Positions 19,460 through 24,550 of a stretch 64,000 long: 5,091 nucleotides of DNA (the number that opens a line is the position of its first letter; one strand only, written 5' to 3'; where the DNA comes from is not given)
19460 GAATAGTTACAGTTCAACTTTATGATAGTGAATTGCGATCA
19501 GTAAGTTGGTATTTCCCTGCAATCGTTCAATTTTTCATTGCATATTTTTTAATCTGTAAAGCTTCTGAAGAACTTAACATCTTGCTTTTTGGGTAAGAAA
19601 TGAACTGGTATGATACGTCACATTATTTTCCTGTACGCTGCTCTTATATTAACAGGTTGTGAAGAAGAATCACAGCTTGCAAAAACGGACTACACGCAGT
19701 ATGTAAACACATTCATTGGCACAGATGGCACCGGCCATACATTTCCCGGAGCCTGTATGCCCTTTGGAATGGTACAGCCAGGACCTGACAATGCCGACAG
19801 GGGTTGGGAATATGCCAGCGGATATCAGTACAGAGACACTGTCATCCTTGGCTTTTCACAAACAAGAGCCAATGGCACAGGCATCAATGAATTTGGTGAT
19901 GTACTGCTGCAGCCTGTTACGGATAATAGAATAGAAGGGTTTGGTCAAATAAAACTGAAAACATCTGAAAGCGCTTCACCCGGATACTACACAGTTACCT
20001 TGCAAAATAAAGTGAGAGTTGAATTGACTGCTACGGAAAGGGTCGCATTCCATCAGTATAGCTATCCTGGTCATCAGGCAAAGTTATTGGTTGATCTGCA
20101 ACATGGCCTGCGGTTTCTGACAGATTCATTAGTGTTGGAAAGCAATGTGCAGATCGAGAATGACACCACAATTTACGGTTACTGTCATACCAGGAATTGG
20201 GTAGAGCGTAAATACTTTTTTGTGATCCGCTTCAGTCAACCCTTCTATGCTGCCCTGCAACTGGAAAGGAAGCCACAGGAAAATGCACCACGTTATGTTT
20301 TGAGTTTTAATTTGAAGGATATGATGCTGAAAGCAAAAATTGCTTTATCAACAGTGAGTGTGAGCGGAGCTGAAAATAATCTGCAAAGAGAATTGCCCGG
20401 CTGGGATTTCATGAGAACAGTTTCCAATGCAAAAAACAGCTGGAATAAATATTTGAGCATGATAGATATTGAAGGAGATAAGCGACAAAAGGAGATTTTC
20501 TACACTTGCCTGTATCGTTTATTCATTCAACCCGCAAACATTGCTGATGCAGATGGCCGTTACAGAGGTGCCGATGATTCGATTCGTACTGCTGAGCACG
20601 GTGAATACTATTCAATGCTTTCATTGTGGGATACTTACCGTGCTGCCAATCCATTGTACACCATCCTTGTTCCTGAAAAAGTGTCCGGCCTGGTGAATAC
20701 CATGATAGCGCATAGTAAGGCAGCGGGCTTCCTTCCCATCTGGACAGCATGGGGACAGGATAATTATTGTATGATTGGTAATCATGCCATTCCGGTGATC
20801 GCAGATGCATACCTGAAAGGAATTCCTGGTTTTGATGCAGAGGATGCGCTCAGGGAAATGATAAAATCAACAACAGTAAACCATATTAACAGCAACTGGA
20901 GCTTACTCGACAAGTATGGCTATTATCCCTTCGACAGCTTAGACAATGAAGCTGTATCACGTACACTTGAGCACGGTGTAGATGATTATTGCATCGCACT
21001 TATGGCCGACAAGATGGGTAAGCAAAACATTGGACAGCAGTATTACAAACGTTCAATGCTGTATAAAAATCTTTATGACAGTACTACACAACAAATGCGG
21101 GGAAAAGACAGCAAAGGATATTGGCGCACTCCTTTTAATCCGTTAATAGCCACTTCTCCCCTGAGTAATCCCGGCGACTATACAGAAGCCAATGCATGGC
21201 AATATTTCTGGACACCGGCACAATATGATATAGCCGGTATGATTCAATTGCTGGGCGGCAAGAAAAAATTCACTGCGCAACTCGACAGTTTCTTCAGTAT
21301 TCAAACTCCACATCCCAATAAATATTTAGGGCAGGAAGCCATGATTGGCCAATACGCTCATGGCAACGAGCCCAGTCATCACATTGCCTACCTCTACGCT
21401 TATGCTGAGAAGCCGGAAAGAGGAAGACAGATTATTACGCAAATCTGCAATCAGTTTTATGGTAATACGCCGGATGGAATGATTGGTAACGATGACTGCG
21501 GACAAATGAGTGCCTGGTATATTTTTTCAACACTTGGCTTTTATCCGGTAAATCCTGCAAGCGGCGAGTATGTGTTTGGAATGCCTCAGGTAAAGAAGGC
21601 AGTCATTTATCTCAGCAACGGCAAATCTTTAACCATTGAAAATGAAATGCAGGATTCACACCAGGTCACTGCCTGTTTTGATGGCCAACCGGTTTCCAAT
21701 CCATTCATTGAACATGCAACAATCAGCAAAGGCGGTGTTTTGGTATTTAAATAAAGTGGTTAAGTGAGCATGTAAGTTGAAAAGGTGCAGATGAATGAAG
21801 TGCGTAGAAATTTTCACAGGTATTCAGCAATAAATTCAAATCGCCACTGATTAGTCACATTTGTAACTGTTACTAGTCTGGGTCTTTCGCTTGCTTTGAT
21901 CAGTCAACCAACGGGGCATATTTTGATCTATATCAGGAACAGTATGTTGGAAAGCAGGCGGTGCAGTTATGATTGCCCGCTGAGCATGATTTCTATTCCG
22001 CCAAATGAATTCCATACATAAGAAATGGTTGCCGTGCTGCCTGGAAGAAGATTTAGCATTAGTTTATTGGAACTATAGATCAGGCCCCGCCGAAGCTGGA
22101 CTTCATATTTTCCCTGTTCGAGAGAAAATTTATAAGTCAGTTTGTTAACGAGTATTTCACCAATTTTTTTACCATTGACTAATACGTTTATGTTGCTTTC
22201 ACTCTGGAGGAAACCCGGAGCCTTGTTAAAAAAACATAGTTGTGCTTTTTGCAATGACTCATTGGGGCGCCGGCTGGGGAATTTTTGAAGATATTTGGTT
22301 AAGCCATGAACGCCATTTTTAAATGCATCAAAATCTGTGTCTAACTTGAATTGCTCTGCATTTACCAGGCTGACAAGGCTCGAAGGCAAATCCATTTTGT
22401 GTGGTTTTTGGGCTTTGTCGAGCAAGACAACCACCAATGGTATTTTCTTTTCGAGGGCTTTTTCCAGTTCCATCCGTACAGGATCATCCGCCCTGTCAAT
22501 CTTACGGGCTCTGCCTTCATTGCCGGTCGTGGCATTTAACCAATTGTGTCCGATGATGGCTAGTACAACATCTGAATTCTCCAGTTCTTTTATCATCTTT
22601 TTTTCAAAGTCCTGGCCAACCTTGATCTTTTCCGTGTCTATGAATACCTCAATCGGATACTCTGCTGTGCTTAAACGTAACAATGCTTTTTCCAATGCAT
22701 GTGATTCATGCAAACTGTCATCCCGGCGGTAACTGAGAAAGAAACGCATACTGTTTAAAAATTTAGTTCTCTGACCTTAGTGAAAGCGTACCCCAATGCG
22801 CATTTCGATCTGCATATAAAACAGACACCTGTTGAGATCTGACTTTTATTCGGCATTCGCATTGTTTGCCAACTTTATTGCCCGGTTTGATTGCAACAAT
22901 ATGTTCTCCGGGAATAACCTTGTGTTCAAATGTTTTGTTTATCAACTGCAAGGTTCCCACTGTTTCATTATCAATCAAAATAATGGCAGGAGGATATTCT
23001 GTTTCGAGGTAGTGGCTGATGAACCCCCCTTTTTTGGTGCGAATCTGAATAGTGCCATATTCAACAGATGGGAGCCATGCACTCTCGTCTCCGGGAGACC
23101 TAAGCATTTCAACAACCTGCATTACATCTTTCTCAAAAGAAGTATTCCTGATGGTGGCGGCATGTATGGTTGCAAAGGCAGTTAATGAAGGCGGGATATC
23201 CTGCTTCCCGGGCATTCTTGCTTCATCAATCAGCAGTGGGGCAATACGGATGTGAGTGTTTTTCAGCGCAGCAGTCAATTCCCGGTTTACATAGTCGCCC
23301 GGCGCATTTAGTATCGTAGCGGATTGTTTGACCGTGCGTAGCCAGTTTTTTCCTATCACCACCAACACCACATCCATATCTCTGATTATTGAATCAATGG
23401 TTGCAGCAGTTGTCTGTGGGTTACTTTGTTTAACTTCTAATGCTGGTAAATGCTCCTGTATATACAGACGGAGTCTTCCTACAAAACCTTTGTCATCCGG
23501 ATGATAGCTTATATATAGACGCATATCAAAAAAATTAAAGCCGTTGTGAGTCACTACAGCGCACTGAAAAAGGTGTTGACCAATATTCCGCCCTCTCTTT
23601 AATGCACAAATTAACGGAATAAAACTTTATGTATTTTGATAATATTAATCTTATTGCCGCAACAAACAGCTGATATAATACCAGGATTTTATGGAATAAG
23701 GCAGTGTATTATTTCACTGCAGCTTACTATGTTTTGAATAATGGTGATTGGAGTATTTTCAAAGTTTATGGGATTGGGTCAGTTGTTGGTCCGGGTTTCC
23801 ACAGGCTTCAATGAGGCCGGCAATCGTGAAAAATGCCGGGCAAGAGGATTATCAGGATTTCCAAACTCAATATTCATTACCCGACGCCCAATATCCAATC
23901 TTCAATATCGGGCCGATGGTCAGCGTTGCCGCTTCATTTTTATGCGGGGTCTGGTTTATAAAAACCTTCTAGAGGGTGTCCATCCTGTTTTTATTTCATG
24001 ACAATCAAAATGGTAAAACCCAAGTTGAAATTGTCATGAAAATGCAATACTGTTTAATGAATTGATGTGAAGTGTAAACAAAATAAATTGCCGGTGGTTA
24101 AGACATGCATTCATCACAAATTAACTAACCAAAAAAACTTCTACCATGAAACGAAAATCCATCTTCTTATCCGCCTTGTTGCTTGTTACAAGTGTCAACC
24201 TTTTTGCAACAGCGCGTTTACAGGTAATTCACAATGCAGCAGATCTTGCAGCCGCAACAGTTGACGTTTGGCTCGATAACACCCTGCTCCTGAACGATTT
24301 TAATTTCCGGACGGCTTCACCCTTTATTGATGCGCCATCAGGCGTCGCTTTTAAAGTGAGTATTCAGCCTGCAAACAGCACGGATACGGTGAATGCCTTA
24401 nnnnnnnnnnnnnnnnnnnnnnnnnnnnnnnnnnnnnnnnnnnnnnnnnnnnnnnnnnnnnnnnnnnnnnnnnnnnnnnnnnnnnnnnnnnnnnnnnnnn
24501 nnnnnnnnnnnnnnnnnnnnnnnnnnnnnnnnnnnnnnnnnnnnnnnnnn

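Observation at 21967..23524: Tandem paralogous TIR + PEGA-like proteins with no known TIR-system partner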

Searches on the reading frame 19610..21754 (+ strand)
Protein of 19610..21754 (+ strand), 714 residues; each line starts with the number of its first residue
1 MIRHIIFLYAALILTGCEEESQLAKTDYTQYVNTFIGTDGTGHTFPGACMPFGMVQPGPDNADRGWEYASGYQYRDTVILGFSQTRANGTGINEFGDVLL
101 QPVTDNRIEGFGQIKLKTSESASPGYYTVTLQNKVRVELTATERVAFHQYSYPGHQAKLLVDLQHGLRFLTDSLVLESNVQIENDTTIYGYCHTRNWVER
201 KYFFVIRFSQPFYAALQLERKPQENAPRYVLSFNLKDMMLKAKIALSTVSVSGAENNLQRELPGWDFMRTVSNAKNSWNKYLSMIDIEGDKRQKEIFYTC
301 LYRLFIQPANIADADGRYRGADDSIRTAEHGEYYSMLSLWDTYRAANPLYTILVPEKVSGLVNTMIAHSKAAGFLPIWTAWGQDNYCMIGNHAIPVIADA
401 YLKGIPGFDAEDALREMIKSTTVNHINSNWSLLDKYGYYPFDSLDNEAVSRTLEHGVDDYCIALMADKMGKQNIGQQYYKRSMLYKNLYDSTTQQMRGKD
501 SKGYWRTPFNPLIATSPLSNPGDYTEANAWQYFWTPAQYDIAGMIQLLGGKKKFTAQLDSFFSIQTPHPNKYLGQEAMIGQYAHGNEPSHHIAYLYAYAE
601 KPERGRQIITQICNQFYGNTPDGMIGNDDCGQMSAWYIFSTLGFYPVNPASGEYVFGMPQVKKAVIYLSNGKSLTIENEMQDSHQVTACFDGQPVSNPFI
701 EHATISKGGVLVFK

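Call 35: find_related_loci(query=window:19610-21754:+, collection=genome_contigs, flank=10000)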
Query window:19610-21754:+ (714 aa) in genome_contigs; peptide patterns used: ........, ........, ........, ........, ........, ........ (x = any residue, [..] = any of these).
600 stretches matched a pattern (row limit reached: there are more); 585 encode a relative of the query (tblastn E <= 1e-3); the best 80 are kept; 80 distinct loci.
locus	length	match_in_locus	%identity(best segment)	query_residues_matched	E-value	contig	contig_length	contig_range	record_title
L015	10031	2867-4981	73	2-713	0e+0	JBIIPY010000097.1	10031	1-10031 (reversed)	MAG: Ferruginibacter sp. isolate ME2003-06-27_3300042884_group2_bin20 Rohwer_bin467_scaffold_6726_c1, whole genome shotg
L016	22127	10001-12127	71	2-714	0e+0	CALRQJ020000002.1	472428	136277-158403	MAG: Methylophilus rhizosphaerae isolate JJ-CU23-05-7-mx-bin505 genome assembly, contig: JJ-NR103-41-C10, whole genome s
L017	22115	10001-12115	71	2-713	0e+0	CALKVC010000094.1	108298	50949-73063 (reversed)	MAG TPA_asm: uncultured Chitinophagaceae bacterium isolate SRR6231192_bin.58_CONCOCT_v1.1_MAG genome assembly, contig: E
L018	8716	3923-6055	71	2-714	0e+0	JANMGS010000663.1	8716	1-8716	MAG: Ferruginibacter sp. isolate OTE_70_metabat_394 OTE_70_k141_635191, whole genome shotgun sequence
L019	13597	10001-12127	71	2-714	0e+0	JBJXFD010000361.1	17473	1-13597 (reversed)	MAG: Saprospiraceae bacterium isolate F1F2.bin.554 k127_486695, whole genome shotgun sequence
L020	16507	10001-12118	71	1-713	0e+0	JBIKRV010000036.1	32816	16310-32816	MAG: Chitinophagaceae bacterium isolate ME2015-06-19_3300044640_group6_bin125 Rohwer_bin563_scaffold_555_c1, whole genom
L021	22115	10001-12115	71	2-713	0e+0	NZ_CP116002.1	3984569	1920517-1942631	Lacibacter sp. MH-610 chromosome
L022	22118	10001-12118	71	5-713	0e+0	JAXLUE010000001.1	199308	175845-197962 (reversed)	MAG: Ferruginibacter sp. isolate STL-BAC22 C2.165.fa-1, whole genome shotgun sequence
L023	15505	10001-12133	70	3-714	0e+0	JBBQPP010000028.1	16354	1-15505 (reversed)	MAG: Bacteroidales bacterium isolate Co_metawrap_1515 Cmw_1515_k141_29004145_length_16354_cov_8.0094, whole genome shotg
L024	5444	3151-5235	71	12-713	0e+0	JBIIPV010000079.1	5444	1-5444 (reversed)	MAG: Lacibacter sp. isolate ME2003-06-27_3300042884_group2_bin136 Rohwer_bin489_scaffold_19599_c1, whole genome shotgun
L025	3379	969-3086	71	6-713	0e+0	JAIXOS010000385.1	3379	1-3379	MAG: Chitinophagaceae bacterium isolate C1_MAG_00036 C1_MAG_00036_000000000435, whole genome shotgun sequence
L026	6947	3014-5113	72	11-713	0e+0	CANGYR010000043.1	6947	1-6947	MAG: Chitinophagaceae bacterium isolate RE-18aug17-154 genome assembly, contig: RE-18aug17-C19755, whole genome shotgun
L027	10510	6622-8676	72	25-713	0e+0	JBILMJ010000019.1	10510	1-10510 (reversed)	MAG: Steroidobacteraceae bacterium isolate ME2017-08-18_3300034012_group7_bin80 Rohwer_bin2483_scaffold_4859_c1, whole g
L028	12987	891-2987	71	10-713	0e+0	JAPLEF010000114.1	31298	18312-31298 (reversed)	MAG: Sphingobacteriales bacterium isolate LacPavin_0818_WC50_MAG_41_19 LacPavin_0818_WC50_scaffold_556420, whole genome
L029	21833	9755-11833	71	25-714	0e+0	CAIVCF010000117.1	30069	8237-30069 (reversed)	MAG: uncultured Chitinophagaceae bacterium isolate AM-lipid-02-D4_bin-0365 genome assembly, contig: bin-0365:117/261, wh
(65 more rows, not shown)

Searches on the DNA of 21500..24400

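Call 68: search_rna_families(source=window, start=21500, end=24400, threshold=evalue, max_evalue=1)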
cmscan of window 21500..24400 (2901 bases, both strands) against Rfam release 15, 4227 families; matches with E-value up to 1: 2.
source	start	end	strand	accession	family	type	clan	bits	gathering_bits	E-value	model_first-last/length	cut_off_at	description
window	23805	23841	-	RF01330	CRISPR-DR16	Gene; CRISPR;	-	18.8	35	0.75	1-37/37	no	CRISPR RNA direct repeat element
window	22548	22617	+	RF00478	SCARNA6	Gene; snRNA; snoRNA; scaRNA;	-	13.1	68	0.78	1-265/265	no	Small Cajal body specific RNA 6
